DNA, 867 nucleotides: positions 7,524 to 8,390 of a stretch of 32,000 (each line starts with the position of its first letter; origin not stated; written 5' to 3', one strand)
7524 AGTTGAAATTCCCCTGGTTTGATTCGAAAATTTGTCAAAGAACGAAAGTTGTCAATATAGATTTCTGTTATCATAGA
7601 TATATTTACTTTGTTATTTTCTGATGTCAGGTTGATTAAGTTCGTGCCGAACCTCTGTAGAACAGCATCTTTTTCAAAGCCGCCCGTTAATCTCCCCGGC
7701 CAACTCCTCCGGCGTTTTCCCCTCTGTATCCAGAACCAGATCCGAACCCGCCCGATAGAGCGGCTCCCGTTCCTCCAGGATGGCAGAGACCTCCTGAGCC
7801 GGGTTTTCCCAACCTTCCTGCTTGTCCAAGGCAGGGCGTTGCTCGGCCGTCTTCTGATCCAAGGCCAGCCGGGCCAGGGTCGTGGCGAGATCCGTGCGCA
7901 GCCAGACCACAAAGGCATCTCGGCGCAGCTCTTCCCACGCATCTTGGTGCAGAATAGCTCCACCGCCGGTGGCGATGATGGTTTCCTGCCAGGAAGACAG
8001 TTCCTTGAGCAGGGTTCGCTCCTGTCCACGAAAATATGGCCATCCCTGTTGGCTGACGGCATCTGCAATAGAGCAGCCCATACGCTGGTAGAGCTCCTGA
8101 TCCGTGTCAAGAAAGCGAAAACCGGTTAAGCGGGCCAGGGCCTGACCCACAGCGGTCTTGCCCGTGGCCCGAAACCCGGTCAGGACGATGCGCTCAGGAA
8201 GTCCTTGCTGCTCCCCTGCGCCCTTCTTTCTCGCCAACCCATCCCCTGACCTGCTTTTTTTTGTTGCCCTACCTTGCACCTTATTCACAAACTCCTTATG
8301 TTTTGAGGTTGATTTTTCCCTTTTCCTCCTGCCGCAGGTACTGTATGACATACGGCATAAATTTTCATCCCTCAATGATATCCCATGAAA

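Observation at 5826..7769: Two-gene cassette inserted into the 3' end of aroK, bracketed by an 87-bp direct repeat that duplicates the gene's last ~33 codons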

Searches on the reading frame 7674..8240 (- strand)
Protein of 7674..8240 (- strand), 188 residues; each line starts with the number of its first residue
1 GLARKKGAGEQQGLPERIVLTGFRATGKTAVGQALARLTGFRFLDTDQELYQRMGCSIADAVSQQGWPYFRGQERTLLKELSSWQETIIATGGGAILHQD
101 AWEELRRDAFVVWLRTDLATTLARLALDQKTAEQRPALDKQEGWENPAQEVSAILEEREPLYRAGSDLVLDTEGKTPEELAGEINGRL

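Call 5: search_protein_families(library=pfam, proteins=[window:7674-8240:-], max_evalue=0.01)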
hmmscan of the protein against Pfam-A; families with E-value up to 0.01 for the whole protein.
window:7674-8240:- (188 aa): 3 families
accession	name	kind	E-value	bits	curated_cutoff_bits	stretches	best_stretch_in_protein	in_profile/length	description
PF01202.28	SKI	-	1.3e-37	129.8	22.1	1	24-184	1-154/159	Shikimate kinase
PF13238.12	AAA_18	-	7.2e-08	33.4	29.4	1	18-134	1-117/128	AAA domain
PF13671.12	AAA_33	-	0.0057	17.4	27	1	18-135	2-114/143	AAA domain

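Call 10: find_related_loci(query=window:7674-8240:-, collection=genome_contigs, flank=10000)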
Query window:7674-8240:- (188 aa) in genome_contigs; peptide patterns used: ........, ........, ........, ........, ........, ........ (x = any residue, [..] = any of these).
126 stretches matched a pattern; 29 encode a relative of the query (tblastn E <= 1e-3); 29 distinct loci.
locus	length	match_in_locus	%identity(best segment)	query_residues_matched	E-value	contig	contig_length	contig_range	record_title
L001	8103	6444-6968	77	14-188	1e-87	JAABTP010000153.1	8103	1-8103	MAG: Desulfobulbaceae bacterium isolate S24.Bin023 NODE_156_length_8103_cov_13.793671, whole genome shotgun sequence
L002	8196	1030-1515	49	16-181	2e-49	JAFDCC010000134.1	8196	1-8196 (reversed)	MAG: Deltaproteobacteria bacterium isolate MB2D_Bin_13 MB2D_Bin_13_MB2D_0306_000001062847, whole genome shotgun sequence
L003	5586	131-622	46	17-184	6e-49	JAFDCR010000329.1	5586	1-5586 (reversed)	MAG: Deltaproteobacteria bacterium isolate MB4D_Bin_23 MB4D_Bin_23_MB4D_0306_000004681168, whole genome shotgun sequence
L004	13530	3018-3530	44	14-188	1e-38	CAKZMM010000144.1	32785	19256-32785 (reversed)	MAG TPA_asm: uncultured Thermogutta sp. isolate SRR5214706_bin.34_CONCOCT_v1.1_MAG genome assembly, contig: ERZ1744544.7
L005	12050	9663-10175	39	14-188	1e-34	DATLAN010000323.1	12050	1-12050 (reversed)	MAG TPA_asm: Thermoguttaceae bacterium isolate SMAG_U14272 k141_430863, whole genome shotgun sequence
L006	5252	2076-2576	40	18-188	1e-33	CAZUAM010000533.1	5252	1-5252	MAG TPA_asm: uncultured Planctomycetaceae bacterium isolate binchicken_co262_366 genome assembly, contig: NODE_18484_len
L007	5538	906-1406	39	18-188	2e-33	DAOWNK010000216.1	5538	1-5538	MAG TPA_asm: Pirellulales bacterium isolate CSMAG_3026 CSMAG_3026_k141_2137354_length_5538_cov_21.9685, whole genome sho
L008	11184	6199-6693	39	9-181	4e-33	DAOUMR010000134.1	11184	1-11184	MAG TPA_asm: Dehalococcoidales bacterium isolate W73_240 k137_555994, whole genome shotgun sequence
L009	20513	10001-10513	39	14-188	2e-32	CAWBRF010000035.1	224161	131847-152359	MAG: uncultured Planctomycetia bacterium isolate MFD01231.bin.2.10 genome assembly, contig: contig_5635, whole genome sh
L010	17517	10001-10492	40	17-184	9e-33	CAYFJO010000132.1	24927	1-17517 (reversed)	MAG TPA_asm: uncultured Pirellulaceae bacterium isolate ERP003628_co1_109 genome assembly, contig: NODE_749_length_24927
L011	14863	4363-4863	40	18-188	3e-32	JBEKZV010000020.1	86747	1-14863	MAG: Thermoguttaceae bacterium isolate SPRUCE 78 SPRUCE_78_20, whole genome shotgun sequence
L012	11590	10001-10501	40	18-188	3e-32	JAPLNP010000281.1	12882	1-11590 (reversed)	MAG: Planctomycetia bacterium isolate LacPavin_0920_SED3_MAG_64_13 LacPavin_0920_SED3_scaffold_289542, whole genome shot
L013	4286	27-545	40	12-188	7e-32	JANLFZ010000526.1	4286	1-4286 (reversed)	MAG: Thermoguttaceae bacterium isolate A05DMB26 NODE_527_length_4286_cov_3.331364, whole genome shotgun sequence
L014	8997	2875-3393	40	10-186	8e-32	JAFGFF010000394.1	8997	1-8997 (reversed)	MAG: Pirellulales bacterium isolate Zod_Metabat.1299 k87_11664563, whole genome shotgun sequence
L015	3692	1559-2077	39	15-188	9e-32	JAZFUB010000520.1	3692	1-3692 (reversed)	MAG: Thermoguttaceae bacterium isolate BS2bin.48 BS2bin.48_520, whole genome shotgun sequence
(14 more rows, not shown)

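Call 19: find_homologous_proteins(query=window:7674-8240:-, max_evalue=1e-30)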
Query window:7674-8240:- (188 aa): 225 proteins with E <= 1e-30 among 1101 candidates; the best 120 are listed.
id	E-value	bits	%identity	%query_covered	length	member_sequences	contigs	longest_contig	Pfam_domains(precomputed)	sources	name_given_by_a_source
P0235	5.4e-99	348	87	100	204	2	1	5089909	PF01202.29,PF13238.13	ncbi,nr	ncbi:MAG: shikimate kinase [Candidatus Electrothrix scaldis]|nr:MAG: shikimate kinase [Candidatus El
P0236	3.7e-98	345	85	99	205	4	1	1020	PF01202.29,PF13238.13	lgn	-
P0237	7.7e-97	341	90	93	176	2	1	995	PF01202.29,PF13238.13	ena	-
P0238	3.2e-93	329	85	96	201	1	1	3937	PF01202.29,PF13238.13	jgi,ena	-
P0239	6.2e-91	321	80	99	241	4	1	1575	PF01202.29,PF13238.13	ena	-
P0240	2.9e-85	303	77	98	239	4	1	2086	PF01202.29,PF13238.13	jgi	jgi:shikimate kinase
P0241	3.7e-85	303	77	97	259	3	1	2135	PF01202.29,PF13238.13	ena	-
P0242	1.1e-84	301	76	99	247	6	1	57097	PF01202.29,PF13238.13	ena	-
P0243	2.8e-84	300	76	97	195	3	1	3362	PF01202.29,PF13238.13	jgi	jgi:shikimate kinase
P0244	2.0e-83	297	77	93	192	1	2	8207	PF01202.29,PF13238.13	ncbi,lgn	-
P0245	2.7e-83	296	77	93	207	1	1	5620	PF01202.29,PF13238.13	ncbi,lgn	-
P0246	3.0e-83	296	77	93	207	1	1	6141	PF01202.29,PF13238.13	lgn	-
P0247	5.3e-83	296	76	93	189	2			PF01202.29,PF13238.13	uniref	uniref:shikimate kinase n=1 Tax=Candidatus Electrothrix sp. TaxID=2170559 RepID=UPI004055CEA5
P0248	7.3e-83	295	76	93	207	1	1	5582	PF01202.29,PF13238.13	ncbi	-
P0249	1.2e-82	294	74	99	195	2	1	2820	PF01202.29,PF13238.13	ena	-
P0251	2.9e-82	293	75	95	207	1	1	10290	PF01202.29,PF13238.13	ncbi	-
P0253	3.7e-81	290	75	97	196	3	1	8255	PF01202.29,PF13238.13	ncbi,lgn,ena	-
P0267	3.5e-61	224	69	87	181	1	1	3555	PF01202.29,PF13238.13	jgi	jgi:shikimate kinase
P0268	2.5e-60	222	62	91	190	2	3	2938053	PF01202.29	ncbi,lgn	ncbi:Shikimate kinase [Candidatus Electronema aureum]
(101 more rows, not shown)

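Call 20: find_encoding_contigs(protein=P0235, flank=10000, max_places=4)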
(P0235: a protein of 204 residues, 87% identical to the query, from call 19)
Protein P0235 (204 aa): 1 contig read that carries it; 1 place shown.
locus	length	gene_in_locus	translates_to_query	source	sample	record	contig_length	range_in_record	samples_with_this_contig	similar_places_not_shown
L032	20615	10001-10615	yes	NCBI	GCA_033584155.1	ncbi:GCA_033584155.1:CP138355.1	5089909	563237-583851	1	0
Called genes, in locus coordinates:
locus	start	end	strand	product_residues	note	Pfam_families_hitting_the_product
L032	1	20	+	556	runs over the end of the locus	PF07819:PGAP1 (faint), PF06028:DUF915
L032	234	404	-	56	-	-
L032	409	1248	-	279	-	-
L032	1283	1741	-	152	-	-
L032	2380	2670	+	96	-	PF04945:YHS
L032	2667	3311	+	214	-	PF00923:TAL_FSA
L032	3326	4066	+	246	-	PF01464:SLT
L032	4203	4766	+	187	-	PF01066:CDP-OH_P_transf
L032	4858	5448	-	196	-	PF20362:DUF6657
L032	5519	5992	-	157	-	PF04307:YdjM (weak)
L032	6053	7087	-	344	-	-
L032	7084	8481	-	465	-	PF01029:NusB, PF22458:RsmF-B_ferredox, PF01189:Methyltr_RsmB-F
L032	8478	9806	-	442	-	PF02646:RmuC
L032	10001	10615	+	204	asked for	PF13238:AAA_18, PF01202:SKI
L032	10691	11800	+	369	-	PF00005:ABC_tran (faint), PF02463:SMC_N, PF13175:AAA_15, PF13476:AAA_23 (weak), PF13304:AAA_21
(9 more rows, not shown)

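Call 21: find_encoding_contigs(protein=P0267, flank=10000, max_places=4)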
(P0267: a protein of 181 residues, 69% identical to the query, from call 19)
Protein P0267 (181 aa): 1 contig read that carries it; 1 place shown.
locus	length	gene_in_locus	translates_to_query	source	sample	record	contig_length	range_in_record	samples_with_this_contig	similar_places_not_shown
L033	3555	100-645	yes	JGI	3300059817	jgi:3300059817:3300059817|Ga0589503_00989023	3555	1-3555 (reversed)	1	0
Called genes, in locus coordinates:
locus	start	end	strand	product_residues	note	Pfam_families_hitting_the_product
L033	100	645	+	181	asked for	PF13238:AAA_18 (weak), PF01202:SKI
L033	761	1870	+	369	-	PF02463:SMC_N, PF13175:AAA_15, PF13476:AAA_23 (weak), PF00005:ABC_tran (faint), PF13304:AAA_21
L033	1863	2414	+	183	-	-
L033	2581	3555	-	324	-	?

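Call 22: find_encoding_contigs(protein=P0242, flank=10000, max_places=4)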
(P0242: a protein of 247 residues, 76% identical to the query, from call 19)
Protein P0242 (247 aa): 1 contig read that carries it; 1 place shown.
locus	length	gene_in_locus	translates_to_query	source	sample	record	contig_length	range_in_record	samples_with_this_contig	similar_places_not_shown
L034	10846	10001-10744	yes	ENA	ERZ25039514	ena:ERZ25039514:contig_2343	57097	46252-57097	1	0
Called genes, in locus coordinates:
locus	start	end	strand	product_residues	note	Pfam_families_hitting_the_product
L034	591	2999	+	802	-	-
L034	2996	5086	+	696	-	PF00702:Hydrolase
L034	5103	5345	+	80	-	-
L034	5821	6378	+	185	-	-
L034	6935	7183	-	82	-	-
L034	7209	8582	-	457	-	PF01029:NusB, PF22458:RsmF-B_ferredox, PF01189:Methyltr_RsmB-F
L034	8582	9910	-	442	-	PF02646:RmuC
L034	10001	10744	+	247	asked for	PF13238:AAA_18 (weak), PF01202:SKI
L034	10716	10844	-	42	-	?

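Call 27: find_encoding_contigs(protein=P0268, flank=6000, max_places=2)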
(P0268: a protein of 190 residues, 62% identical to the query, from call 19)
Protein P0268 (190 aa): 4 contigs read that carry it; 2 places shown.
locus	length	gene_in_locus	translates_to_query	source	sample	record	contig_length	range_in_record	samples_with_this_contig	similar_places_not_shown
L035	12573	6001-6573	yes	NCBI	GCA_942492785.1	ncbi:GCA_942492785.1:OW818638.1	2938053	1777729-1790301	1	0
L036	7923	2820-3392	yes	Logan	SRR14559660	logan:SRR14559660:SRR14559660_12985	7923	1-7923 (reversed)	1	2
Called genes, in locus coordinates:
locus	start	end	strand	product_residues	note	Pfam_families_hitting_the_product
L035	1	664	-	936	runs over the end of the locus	PF00133:tRNA-synt_1, PF09334:tRNA-synt_1g, PF01406:tRNA-synt_1e, PF08264:Anticodon_1, PF06827:zf-FPG_IleRS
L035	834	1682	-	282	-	PF05099:TerB, PF00226:DnaJ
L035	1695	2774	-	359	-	PF13401:AAA_22 (faint), PF02881:SRP54_N, PF13604:AAA_30 (faint), PF00448:SRP54, PF13614:AAA_31 (faint)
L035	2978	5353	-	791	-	PF02190:LON_substr_bdg, PF00004:AAA, PF07724:AAA_2 (weak), PF07728:AAA_5, PF22667:Lon_lid, PF05362:Lon_C, PF13541:ChlI (weak)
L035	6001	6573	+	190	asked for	PF01202:SKI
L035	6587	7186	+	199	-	-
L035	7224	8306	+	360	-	PF01264:Chorismate_synt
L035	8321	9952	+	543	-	PF08323:Glyco_transf_5, PF00534:Glycos_transf_1, PF13692:Glyco_trans_1_4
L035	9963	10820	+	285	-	-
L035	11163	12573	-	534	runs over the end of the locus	PF17874:TPR_MalT, PF24885:TPR_NPHP3, PF13424:TPR_12, PF13374:TPR_10, PF13424:TPR_12, PF24885:TPR_NPHP3, PF13374:TPR_10, PF13424:TPR_12, +27 more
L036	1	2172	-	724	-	?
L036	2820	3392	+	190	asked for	PF01202:SKI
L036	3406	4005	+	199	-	-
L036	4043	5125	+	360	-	PF01264:Chorismate_synt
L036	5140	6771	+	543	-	PF08323:Glyco_transf_5, PF00534:Glycos_transf_1, PF13692:Glyco_trans_1_4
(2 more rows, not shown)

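Call 28: find_encoding_contigs(protein=P0251, flank=10000, max_places=3)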
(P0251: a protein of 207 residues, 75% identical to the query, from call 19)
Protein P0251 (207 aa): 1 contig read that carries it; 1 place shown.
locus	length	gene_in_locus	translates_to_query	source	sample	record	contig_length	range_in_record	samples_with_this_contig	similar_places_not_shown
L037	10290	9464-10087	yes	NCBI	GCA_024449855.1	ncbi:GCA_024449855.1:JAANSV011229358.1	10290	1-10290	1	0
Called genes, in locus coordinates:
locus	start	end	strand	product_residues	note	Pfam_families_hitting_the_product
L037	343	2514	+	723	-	PF11741:AMIN, PF01520:Amidase_3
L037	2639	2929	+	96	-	PF06467:zf-FCS (weak), PF04945:YHS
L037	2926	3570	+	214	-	PF00923:TAL_FSA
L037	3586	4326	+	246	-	PF01464:SLT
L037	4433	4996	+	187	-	PF01066:CDP-OH_P_transf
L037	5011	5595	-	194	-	PF20362:DUF6657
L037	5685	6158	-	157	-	PF04307:YdjM (weak)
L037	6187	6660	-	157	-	-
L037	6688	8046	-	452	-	PF01029:NusB, PF22458:RsmF-B_ferredox, PF01189:Methyltr_RsmB-F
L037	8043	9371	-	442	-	PF02646:RmuC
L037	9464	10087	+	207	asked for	PF13238:AAA_18, PF01202:SKI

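Call 29: find_encoding_contigs(protein=P0253, flank=10000, max_places=3)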
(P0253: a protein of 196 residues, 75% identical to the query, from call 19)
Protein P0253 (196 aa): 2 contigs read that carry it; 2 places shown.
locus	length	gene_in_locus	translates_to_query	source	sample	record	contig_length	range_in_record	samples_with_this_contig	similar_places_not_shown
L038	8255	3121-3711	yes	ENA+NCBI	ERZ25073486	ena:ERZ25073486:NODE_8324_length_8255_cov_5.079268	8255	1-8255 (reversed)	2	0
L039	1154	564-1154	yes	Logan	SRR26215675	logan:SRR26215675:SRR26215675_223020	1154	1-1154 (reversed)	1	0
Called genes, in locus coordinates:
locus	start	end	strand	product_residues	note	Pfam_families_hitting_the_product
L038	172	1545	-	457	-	PF01029:NusB, PF22458:RsmF-B_ferredox, PF01189:Methyltr_RsmB-F, PF13847:Methyltransf_31 (weak)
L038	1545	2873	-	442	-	PF02646:RmuC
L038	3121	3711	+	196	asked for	PF13238:AAA_18 (weak), PF01202:SKI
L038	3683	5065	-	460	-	PF22842:Pel9A-like_beta_helix (faint), PF13229:Beta_helix, PF05048:NosD (weak), PF13229:Beta_helix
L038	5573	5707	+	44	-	PF07295:DUF1451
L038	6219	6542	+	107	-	PF00565:SNase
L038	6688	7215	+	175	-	-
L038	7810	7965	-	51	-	-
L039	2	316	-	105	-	?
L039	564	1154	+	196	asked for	PF13238:AAA_18 (weak), PF01202:SKI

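Call 77: find_encoding_contigs(protein=P0246, flank=10000, max_places=4)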
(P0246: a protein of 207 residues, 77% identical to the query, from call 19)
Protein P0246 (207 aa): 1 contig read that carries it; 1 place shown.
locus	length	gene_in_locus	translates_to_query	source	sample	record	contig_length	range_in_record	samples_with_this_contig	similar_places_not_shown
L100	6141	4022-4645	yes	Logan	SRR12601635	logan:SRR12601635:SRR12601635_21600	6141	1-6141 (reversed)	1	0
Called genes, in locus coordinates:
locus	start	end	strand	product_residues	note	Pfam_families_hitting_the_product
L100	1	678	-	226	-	?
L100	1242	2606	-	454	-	PF01029:NusB, PF22458:RsmF-B_ferredox, PF01189:Methyltr_RsmB-F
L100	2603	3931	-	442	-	PF02646:RmuC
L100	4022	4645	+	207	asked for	PF13238:AAA_18 (weak), PF01202:SKI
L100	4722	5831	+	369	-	PF02463:SMC_N, PF13175:AAA_15, PF00005:ABC_tran (faint), PF13304:AAA_21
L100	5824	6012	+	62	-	-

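Call 78: find_encoding_contigs(protein=P0238, flank=10000, max_places=4)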
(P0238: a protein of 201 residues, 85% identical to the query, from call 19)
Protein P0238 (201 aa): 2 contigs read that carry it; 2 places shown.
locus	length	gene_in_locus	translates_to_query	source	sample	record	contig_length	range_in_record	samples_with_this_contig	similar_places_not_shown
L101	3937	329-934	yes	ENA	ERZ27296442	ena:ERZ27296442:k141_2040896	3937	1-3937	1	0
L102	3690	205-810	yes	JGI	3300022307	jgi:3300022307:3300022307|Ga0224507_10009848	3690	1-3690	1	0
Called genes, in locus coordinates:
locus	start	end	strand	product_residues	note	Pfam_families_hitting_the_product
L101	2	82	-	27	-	?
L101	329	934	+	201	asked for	PF13238:AAA_18, PF01202:SKI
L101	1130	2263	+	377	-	PF01595:CNNM, PF00571:CBS (weak)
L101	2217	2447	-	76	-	-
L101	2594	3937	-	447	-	?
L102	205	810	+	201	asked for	PF13238:AAA_18, PF01202:SKI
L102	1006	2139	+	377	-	PF01595:CNNM, PF00571:CBS (weak)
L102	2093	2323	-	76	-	-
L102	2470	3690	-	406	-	?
